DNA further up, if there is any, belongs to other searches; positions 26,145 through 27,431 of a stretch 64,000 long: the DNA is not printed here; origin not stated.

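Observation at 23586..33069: Co-directional ~9.5 kb cluster: three GT2 enzymes, an FAD-dependent GlpD-like oxidoreductase, a 'IDGHVHF' hypothetical, DUF5989 and an ABC-2 exporter: candidate uncharacterised lipid-linked glycan pathway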

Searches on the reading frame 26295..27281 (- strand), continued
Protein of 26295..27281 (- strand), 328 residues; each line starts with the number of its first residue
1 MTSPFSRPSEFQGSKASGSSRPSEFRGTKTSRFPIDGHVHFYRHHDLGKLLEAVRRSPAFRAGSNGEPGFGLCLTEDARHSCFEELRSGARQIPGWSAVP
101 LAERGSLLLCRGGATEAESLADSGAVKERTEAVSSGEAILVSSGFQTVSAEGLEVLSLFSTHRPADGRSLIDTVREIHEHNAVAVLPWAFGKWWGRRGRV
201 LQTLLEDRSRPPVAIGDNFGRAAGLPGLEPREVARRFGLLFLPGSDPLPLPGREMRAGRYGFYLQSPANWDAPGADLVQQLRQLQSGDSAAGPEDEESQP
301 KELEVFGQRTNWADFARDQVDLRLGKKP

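Call 27: search_protein_families(library=pfam, proteins=[L027:11517-12707:+, L077:13455-14471:+, L054:12017-13906:+, L047:17288-18040:-, L009:16977-17981:-, L035:12404-13525:-, L056:16516-17574:+, L068:7383-8405:+, L032:1782-2957:+, L025:18870-19904:+], max_evalue=0.001)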
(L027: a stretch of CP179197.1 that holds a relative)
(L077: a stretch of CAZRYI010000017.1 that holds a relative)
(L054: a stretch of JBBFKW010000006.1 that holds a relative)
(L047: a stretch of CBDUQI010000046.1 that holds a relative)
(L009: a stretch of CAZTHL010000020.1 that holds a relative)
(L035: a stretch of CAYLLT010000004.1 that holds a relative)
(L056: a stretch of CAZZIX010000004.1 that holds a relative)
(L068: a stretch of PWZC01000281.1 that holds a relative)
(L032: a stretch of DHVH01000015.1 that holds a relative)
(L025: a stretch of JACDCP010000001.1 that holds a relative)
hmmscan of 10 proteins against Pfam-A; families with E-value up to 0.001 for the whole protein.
L027:11517-12707:+ (396 aa): 4 families
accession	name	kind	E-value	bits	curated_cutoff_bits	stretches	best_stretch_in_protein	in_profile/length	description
PF13692.12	Glyco_trans_1_4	-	7.7e-17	62.3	27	1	219-356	5-142/142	Glycosyl transferases group 1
PF00534.26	Glycos_transf_1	-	4.3e-14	52.9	26.4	1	216-368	16-170/172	Glycosyl transferases group 1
PF13579.12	Glyco_trans_4_4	-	1e-10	42.6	29.7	1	25-178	2-143/158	Glycosyl transferase 4-like domain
PF13439.12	Glyco_transf_4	-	3.4e-10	40.6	28.5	1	28-181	6-153/170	Glycosyltransferase Family 4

L077:13455-14471:+ (338 aa): 8 families
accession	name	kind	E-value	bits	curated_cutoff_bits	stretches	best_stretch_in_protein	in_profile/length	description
PF01370.27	Epimerase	-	9.7e-40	136.9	20.9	1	15-238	1-240/240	NAD dependent epimerase/dehydratase family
PF01073.25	3Beta_HSD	-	4.1e-31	108.5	22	1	16-237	1-248/280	3-beta hydroxysteroid dehydrogenase/isomerase family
PF16363.11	GDP_Man_Dehyd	-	2.7e-23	83.4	27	1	17-227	2-239/332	GDP-mannose 4,6 dehydratase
PF13460.12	NAD_binding_10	-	3.4e-21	76.4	27.2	1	19-180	1-147/184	NAD(P)H-binding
PF07993.18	NAD_binding_4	-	1.1e-17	64.5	20.1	1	67-207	79-242/258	Male sterility protein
PF05368.20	NmrA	-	2.6e-14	54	27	1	13-132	3-114/298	NmrA-like family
PF04321.23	RmlD_sub_bind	-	3.2e-14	53.1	27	1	14-197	2-169/287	RmlD substrate binding domain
PF02719.21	Polysacc_synt_2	-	6e-09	35.9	20.2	1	15-125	1-128/293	Polysaccharide biosynthesis protein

L054:12017-13906:+ (629 aa): 3 families
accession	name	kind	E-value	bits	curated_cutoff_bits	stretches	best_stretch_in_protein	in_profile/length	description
PF00733.27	Asn_synthase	-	2e-97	327.5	21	1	243-618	2-352/354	Asparagine synthase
PF13537.11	GATase_7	-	3e-44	150.4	25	1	49-166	2-122/123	Glutamine amidotransferase domain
PF13522.11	GATase_6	-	9.8e-41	139.3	27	1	33-161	1-130/130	Glutamine amidotransferase domain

L047:17288-18040:- (250 aa): 3 families
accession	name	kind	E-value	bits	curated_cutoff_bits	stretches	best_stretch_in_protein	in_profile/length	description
PF00132.30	Hexapep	-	1.1e-10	41.2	27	1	193-224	4-35/36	Bacterial transferase hexapeptide (six repeats)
PF14602.12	Hexapep_2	-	0.00021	21.4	27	1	196-225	7-34/34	Hexapeptide repeat of succinyl-transferase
PF25084.1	LbH_EIF2B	-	0.00048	20.6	54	0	69-126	42-95/105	EIF2B subunit epsilon LbH domain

L009:16977-17981:- (334 aa): 1 family
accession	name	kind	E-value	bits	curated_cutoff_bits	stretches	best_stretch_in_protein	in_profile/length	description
PF03706.18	LPG_synthase_TM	-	7.4e-40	137.7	33.4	1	21-316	2-302/302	Lysylphosphatidylglycerol synthase TM region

L035:12404-13525:- (373 aa): 0 families

L056:16516-17574:+ (352 aa): 6 families
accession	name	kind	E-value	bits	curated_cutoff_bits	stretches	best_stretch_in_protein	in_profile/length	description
PF00535.33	Glycos_transf_2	-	6.4e-28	98.2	23.3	1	15-186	1-167/168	Glycosyl transferase family 2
PF13641.12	Glyco_tranf_2_3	-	4.1e-16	60.1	27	1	14-242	3-228/230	Glycosyltransferase like family 2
PF10111.15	Glyco_tranf_2_2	-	1.5e-10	41.4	27.3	1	13-242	1-232/276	Glycosyltransferase like family 2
PF13632.12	Glyco_trans_2_3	-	4.1e-09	37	27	1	92-274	1-176/198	Glycosyl transferase family group 2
PF13712.12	Glyco_tranf_2_5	-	4.7e-06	26.9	27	1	66-216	30-180/210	Glycosyltransferase like family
PF13506.12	Glyco_transf_21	-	0.00024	21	21.7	1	82-189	23-120/174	Glycosyl transferase family 21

L068:7383-8405:+ (340 aa): 3 families
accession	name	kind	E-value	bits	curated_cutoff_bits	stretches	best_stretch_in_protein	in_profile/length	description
PF00535.33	Glycos_transf_2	-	2.5e-23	83.3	23.3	1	40-152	1-110/168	Glycosyl transferase family 2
PF13641.12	Glyco_tranf_2_3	-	1.7e-12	48.3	27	1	37-177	1-138/230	Glycosyltransferase like family 2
PF10111.15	Glyco_tranf_2_2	-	1.1e-11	45.2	27.3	1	40-261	1-223/276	Glycosyltransferase like family 2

L032:1782-2957:+ (391 aa): 1 family
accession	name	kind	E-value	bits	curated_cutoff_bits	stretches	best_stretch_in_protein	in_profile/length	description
PF04230.19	PS_pyruv_trans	-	4.8e-19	69.8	25.3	1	98-319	74-277/280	Polysaccharide pyruvyl transferase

L025:18870-19904:+ (344 aa): 2 families
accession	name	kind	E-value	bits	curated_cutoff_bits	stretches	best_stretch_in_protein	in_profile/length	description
PF13469.12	Sulfotransfer_3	-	7.6e-39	134.6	27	1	20-230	1-215/216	Sulfotransferase family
PF00685.33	Sulfotransfer_1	-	1.1e-11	45.1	22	1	20-279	3-245/255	Sulfotransferase domain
